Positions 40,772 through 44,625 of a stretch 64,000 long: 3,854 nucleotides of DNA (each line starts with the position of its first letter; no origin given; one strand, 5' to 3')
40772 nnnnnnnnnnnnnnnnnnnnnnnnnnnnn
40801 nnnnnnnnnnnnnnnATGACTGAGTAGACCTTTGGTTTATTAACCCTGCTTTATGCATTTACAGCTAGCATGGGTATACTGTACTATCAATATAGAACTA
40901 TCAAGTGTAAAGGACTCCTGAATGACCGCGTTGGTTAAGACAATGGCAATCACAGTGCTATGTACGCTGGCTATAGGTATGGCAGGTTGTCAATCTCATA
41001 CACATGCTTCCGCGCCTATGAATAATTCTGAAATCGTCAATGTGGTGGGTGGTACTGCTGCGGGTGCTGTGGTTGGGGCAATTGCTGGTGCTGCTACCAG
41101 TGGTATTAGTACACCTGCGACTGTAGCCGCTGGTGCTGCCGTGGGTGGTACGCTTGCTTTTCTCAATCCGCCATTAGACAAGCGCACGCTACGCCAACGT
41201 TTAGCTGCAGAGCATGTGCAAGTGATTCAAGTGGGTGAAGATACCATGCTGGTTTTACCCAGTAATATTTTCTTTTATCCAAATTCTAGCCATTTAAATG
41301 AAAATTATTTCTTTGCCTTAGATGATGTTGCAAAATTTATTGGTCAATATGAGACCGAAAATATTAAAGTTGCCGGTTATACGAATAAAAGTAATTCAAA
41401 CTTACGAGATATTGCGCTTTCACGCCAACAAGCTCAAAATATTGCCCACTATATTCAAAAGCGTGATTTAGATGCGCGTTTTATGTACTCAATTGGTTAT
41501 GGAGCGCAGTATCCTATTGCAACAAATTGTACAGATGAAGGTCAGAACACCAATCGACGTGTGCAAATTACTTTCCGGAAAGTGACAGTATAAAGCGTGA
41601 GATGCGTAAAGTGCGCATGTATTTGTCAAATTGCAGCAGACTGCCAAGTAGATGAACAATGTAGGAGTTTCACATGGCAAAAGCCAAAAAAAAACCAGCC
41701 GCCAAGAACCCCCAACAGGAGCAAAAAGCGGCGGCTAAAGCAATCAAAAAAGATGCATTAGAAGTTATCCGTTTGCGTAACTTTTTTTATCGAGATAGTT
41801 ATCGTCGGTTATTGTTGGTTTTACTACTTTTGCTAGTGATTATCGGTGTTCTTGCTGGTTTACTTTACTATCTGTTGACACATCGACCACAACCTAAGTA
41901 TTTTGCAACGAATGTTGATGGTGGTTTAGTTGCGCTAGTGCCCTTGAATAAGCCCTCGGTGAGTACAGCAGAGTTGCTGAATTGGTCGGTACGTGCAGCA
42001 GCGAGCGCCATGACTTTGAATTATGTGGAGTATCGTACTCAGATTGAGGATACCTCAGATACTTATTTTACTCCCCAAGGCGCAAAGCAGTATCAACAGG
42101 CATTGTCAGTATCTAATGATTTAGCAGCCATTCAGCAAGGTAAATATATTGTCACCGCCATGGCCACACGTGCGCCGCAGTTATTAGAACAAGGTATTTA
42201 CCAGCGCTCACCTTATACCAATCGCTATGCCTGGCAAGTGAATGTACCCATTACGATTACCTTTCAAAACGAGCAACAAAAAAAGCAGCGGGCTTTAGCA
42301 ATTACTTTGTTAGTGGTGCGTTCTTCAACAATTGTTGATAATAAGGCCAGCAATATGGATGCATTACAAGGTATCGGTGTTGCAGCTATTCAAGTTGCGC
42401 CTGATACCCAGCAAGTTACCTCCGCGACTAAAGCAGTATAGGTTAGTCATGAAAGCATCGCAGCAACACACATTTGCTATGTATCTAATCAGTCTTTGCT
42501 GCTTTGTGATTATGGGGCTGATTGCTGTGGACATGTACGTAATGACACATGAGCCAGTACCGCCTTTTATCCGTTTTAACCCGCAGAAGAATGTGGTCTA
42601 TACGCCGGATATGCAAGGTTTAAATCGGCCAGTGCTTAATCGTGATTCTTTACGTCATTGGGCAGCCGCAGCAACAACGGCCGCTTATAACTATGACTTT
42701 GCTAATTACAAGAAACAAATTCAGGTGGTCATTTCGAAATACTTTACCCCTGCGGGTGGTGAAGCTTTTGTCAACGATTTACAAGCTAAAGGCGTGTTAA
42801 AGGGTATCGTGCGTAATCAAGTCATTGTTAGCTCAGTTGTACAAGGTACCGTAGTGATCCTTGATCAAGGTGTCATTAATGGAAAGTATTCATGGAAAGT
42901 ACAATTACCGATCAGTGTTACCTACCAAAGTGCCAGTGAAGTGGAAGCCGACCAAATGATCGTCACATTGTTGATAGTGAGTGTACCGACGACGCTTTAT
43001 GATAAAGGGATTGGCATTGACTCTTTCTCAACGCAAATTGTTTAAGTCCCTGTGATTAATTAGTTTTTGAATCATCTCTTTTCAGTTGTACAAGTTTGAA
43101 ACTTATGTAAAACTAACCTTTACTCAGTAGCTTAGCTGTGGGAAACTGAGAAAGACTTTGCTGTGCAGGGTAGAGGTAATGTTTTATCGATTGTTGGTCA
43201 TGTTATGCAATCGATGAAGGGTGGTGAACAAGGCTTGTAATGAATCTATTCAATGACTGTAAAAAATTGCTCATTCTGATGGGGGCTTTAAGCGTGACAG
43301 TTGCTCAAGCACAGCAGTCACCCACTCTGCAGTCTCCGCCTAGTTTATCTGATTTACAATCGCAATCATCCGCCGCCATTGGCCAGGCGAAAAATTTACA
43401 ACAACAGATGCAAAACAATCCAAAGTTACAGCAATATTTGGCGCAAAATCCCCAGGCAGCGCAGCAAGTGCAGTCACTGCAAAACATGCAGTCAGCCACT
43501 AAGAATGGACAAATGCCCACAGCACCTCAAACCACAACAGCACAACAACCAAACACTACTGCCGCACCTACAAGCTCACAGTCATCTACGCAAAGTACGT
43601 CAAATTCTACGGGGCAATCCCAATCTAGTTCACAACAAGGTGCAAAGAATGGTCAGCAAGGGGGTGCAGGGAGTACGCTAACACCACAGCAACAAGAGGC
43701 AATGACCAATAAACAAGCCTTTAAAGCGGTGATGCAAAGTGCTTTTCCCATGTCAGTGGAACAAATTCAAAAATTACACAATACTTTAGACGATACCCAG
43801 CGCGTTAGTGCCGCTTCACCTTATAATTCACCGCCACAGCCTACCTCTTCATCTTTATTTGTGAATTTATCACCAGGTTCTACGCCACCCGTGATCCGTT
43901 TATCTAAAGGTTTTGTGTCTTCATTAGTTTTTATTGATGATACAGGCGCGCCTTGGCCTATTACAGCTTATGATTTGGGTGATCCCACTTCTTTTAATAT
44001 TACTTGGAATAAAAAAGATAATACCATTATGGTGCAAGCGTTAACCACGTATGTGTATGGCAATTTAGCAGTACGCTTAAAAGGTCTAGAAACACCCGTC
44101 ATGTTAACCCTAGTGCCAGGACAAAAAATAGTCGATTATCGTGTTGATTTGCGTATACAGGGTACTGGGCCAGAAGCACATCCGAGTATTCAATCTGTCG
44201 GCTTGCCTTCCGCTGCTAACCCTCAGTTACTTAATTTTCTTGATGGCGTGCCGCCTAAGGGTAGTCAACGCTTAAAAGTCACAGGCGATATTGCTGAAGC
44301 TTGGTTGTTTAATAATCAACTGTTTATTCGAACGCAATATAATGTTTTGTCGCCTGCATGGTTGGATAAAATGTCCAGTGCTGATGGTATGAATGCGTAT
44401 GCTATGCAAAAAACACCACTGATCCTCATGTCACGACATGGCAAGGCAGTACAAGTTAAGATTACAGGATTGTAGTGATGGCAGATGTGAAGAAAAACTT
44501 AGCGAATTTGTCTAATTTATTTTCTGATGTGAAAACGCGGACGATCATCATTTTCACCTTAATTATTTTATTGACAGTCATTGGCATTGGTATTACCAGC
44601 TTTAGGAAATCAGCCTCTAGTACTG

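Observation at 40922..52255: Truncated Dot/Icm region II (icmN to icmB) lacking icmT-icmO, with duplicated full-length DotI paralogs and a half-size DotG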

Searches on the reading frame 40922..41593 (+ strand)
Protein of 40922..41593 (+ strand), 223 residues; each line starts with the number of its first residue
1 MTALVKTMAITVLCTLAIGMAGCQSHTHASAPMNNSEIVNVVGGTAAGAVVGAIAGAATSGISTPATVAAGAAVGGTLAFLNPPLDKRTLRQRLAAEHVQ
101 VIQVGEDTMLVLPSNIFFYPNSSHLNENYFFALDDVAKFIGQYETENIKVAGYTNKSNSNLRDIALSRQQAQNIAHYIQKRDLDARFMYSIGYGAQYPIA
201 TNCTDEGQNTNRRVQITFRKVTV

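Call 4: search_protein_families(library=pfam, proteins=[window:40922-41593:+], max_evalue=0.01)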
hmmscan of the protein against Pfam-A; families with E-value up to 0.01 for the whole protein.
window:40922-41593:+ (223 aa): 2 families
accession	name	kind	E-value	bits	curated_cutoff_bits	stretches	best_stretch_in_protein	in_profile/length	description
PF00691.25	OmpA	-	2.2e-14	54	27.2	1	117-212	1-98/98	OmpA family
PF11981.13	DUF3482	-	0.00043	20.2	29.2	1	40-95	150-204/293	Domain of unknown function (DUF3482)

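Call 5: search_protein_families(library=ncbifam, proteins=[window:40922-41593:+], max_evalue=0.01)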
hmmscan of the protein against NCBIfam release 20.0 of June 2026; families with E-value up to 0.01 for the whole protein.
window:40922-41593:+ (223 aa): 31 families (the best 25 are shown)
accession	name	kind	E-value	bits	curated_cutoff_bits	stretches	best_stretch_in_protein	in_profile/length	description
NF053611.1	YiaD_Gzip_OmpA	equivalog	2.2e-39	135.3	175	1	13-217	3-205/206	YiaD family glycine zipper/OmpA-like lipoprotein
NF038224.1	OmpA_like_CmpA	equivalog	6.8e-29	101.1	300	1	4-218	4-214/233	C-OmpA-like family protein CmpA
NF007804.1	PRK10510.1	equivalog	5.3e-28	97.9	307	1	7-218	5-216/219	OmpA family lipoprotein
NF038223.1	IcmN_DotK_IVB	equivalog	5.4e-25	88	250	1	90-221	31-162/164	type IVB secretion system protein IcmN/DotK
NF053612.1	anchor_PA1041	equivalog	1.1e-17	64.8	250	1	97-217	112-234/236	PA1041 family peptidoglycan-binding anchor lipoprotein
TIGR03350.1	type_VI_ompA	equivalog_domain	3.3e-16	59.5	139.8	1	88-217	4-136/137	type VI secretion system protein TssL, long form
NF053585.1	OMP_LP_YfiB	equivalog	7.4e-16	58.4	128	1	104-217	46-159/163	outer membrane lipoprotein YfiB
NF053613.1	OMP_toxin_LptF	equivalog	1e-14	54.8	400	1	86-218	114-245/256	lipotoxin F family OmpA-related lipoprotein LptF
NF006541.1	PRK09038.1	equivalog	1.4e-14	54.4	283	1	89-218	116-248/253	flagellar motor protein MotD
NF045787.1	OmpABordt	equivalog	1.1e-13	51.3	200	1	64-216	53-187/194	outer membrane protein OmpA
NF006285.1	PRK08457.1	equivalog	1.5e-13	51.1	250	1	94-219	102-231/253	flagellar motor protein MotB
TIGR03789.1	pdsO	hypoth_equivalog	5.4e-12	45.9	152.2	1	91-217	118-242/243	sortase-associated OmpA-like protein PdsO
NF005195.1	PRK06667.1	equivalog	2.5e-11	43.8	300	1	92-217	100-234/241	flagellar motor protein MotB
NF005444.0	PRK07033.1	equivalog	4.7e-11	42.3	520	1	88-218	288-421/438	DotU family type VI secretion system protein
TIGR02802.1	Pal_lipo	equivalog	3e-10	40.1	125.35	1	116-217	2-103/104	peptidoglycan-associated lipoprotein Pal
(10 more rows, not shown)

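Call 48: search_solved_structures(query=window:40922-41593:+, max_evalue=0.00001)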
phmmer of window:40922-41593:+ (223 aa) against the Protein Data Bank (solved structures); distinct sequences matched with E-value up to 0.00001: 24.
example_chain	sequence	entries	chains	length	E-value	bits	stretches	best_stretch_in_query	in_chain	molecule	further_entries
6jfw_A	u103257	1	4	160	5.6e-21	78.3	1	88-221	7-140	PA0833-PD protein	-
6x65_N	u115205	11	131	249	2.8e-19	72.7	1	20-217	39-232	Outer membrane protein, OmpA family protein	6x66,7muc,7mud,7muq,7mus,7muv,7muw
6x62_DX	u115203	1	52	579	3.3e-18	69.2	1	20-217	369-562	Type IV secretion system unknown protein fragment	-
3ldt_A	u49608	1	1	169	3.7e-15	59.3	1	69-217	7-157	Outer membrane protein, OmpA family protein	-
2k1s_A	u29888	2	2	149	5.6e-15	58.7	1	87-219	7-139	Inner membrane lipoprotein yiaD | Probable lipoprotein YiaD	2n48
6x62_DK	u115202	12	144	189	1e-13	54.6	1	96-221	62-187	Inner membrane lipoprotein YiaD | LphA (DotK)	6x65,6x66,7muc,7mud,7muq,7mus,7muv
2lca_A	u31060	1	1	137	3e-09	40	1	133-217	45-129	Uncharacterized protein Rv0899/MT0922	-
2lbt_A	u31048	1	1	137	3.1e-09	39.9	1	133-217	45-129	Uncharacterized protein Rv0899/MT0922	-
2kgw_A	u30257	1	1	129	3.2e-09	39.9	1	133-217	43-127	Outer membrane protein A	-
5wtp_A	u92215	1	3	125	1.5e-08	37.7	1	132-218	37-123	OmpA family protein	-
2l26_A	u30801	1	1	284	1.6e-08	37.7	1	134-217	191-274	Uncharacterized protein Rv0899/MT0922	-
5u1h_A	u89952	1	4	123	2.2e-08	37.2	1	117-216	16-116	Outer membrane porin F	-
9v9b_A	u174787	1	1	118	4.2e-08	36.3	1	122-218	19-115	Outer membrane beta-barrel domain-containing protein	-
7f4v_aB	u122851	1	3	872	5.4e-08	35.9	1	101-218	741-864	Photosystem I P700 chlorophyll a apoprotein A2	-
3td3_A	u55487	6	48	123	5.6e-08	35.9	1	112-217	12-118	Outer membrane protein omp38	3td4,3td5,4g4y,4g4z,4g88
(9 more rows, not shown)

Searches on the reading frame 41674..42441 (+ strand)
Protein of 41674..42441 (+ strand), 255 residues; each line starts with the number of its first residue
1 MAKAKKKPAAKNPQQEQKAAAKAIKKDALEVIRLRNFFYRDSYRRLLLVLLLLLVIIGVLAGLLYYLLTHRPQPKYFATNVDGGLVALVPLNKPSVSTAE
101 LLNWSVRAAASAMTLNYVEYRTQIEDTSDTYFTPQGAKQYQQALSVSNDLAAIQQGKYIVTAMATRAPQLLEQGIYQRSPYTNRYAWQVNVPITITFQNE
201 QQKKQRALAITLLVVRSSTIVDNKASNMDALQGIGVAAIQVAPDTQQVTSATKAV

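Call 4: search_protein_families(library=pfam, proteins=[window:41674-42441:+], max_evalue=0.01)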
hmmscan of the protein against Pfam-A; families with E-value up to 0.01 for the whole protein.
window:41674-42441:+ (255 aa): 1 family
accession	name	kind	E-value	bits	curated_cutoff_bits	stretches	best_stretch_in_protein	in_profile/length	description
PF11393.14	T4BSS_DotI_IcmL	-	2.5e-41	141.6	27.7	1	50-225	1-170/180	Type-IV b secretion system, inner-membrane complex component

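Call 5: search_protein_families(library=ncbifam, proteins=[window:41674-42441:+], max_evalue=0.01)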
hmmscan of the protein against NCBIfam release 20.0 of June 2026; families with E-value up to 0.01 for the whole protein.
window:41674-42441:+ (255 aa): 2 families
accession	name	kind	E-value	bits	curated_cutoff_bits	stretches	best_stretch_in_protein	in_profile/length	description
NF038072.1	IcmL_DotI_only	equivalog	3.1e-51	173.6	175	1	28-223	1-190/200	type IVB secretion system apparatus protein IcmL/DotI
NF038227.1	IcmM_DotJ_IVB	equivalog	3.5e-10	40.1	100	1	27-103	4-80/94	type IVB secretion system protein IcmM/DotJ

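Call 36: search_solved_structures(query=window:41674-42441:+, max_evalue=0.01, show_alignments=1)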
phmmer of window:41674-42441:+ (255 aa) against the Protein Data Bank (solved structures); distinct sequences matched with E-value up to 0.01: 3.
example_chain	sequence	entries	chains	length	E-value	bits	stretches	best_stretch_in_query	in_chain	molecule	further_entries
3wz4_A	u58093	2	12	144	4.6e-22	81.7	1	98-223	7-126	DotI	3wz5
5cnl_A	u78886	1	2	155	7.3e-07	32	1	98-213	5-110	IcmL-like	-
3wz3_A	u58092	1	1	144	2.9e-05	26.8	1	103-200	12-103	TraM protein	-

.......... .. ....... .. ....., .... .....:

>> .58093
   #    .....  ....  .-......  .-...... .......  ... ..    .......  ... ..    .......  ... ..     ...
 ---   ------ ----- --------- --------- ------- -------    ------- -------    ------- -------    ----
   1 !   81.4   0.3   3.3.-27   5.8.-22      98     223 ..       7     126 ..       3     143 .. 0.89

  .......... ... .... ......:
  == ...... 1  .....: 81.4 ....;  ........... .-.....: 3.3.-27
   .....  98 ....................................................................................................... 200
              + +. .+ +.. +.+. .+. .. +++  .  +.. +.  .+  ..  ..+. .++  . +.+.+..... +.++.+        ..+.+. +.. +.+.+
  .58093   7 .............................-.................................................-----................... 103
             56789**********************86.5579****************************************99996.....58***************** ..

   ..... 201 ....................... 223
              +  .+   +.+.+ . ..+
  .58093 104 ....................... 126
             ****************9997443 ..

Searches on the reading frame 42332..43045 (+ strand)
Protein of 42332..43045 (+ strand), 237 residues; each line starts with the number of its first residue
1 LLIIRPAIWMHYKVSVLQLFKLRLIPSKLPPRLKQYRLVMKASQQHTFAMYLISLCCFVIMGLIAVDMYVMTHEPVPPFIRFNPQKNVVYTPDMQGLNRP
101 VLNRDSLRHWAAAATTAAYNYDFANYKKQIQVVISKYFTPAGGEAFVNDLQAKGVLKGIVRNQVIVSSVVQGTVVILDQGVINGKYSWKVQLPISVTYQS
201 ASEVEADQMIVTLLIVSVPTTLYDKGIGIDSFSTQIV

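Call 4: search_protein_families(library=pfam, proteins=[window:42332-43045:+], max_evalue=0.01)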
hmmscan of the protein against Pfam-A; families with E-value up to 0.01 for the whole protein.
window:42332-43045:+ (237 aa): 2 families
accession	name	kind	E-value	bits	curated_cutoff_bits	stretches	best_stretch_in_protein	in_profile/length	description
PF11393.14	T4BSS_DotI_IcmL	-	4.8e-39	134.1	27.7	1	59-235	7-179/180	Type-IV b secretion system, inner-membrane complex component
PF08267.18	Meth_synt_1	-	0.0044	17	27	1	97-193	201-299/313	Cobalamin-independent synthase, N-terminal domain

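Call 5: search_protein_families(library=ncbifam, proteins=[window:42332-43045:+], max_evalue=0.01)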
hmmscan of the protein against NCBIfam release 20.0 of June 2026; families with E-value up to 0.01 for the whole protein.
window:42332-43045:+ (237 aa): 3 families
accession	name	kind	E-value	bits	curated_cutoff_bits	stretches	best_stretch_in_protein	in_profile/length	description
NF038072.1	IcmL_DotI_only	equivalog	2.4e-45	154.4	175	1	44-233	16-199/200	type IVB secretion system apparatus protein IcmL/DotI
NF003556.0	PRK05222.1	equivalog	0.0015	17.5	541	1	97-208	196-307/750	5-methyltetrahydropteroyltriglutamate--homocysteine S-methyltransferase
TIGR01371.1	met_syn_B12ind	equivalog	0.0024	16.9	929.95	1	97-210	201-316/754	5-methyltetrahydropteroyltriglutamate--homocysteine S-methyltransferase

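Call 37: search_solved_structures(query=window:42449-43045:+, max_evalue=0.01, show_alignments=1)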
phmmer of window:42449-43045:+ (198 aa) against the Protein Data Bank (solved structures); distinct sequences matched with E-value up to 0.01: 3.
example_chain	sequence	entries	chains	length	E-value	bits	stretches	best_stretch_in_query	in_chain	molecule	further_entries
3wz4_A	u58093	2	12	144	5.1e-27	97.8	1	67-193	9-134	DotI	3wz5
3wz3_A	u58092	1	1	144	2.4e-08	37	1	71-184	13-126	TraM protein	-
5cnl_A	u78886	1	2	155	1.4e-05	27.9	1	65-175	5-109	IcmL-like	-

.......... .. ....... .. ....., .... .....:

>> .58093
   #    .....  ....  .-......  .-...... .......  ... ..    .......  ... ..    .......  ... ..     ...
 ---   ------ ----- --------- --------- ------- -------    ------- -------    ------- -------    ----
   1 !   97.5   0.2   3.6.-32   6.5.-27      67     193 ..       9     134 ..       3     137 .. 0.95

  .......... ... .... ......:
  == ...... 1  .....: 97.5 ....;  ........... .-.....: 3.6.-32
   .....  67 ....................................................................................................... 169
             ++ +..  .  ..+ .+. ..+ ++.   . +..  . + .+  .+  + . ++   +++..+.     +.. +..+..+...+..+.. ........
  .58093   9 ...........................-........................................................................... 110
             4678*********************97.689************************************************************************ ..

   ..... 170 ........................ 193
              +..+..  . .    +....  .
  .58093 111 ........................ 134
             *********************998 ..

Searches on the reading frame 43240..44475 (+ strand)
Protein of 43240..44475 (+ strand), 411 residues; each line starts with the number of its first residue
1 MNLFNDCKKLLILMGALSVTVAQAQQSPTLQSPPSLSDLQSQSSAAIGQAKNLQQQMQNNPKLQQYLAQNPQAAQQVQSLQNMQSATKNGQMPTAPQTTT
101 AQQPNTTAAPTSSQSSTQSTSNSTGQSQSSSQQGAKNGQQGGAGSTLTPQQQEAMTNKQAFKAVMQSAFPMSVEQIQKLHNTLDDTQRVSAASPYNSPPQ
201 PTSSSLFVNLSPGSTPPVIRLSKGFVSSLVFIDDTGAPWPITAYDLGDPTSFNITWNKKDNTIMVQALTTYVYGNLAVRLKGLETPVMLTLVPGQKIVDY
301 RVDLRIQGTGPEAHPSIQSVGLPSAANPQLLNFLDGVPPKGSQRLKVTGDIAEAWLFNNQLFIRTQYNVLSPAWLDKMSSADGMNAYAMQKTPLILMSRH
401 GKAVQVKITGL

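Call 4: search_protein_families(library=pfam, proteins=[window:43240-44475:+], max_evalue=0.01)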
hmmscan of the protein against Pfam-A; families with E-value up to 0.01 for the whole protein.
window:43240-44475:+ (411 aa): 1 family
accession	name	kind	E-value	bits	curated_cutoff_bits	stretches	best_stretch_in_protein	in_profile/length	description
PF12293.13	T4BSS_DotH_IcmK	-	3.4e-90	301.8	25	1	170-405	1-237/238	Putative outer membrane core complex of type IVb secretion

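Call 5: search_protein_families(library=ncbifam, proteins=[window:43240-44475:+], max_evalue=0.01)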
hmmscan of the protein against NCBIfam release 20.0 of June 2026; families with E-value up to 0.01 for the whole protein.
window:43240-44475:+ (411 aa): 0 families

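Call 51: search_solved_structures(query=window:43240-44475:+, max_evalue=0.01)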
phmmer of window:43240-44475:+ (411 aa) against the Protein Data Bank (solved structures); distinct sequences matched with E-value up to 0.01: 1.
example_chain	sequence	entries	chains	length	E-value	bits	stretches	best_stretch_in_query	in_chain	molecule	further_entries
6x62_DH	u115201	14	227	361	1.4e-101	343.5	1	73-411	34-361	Type IV secretion protein IcmK | IcmK (DotH)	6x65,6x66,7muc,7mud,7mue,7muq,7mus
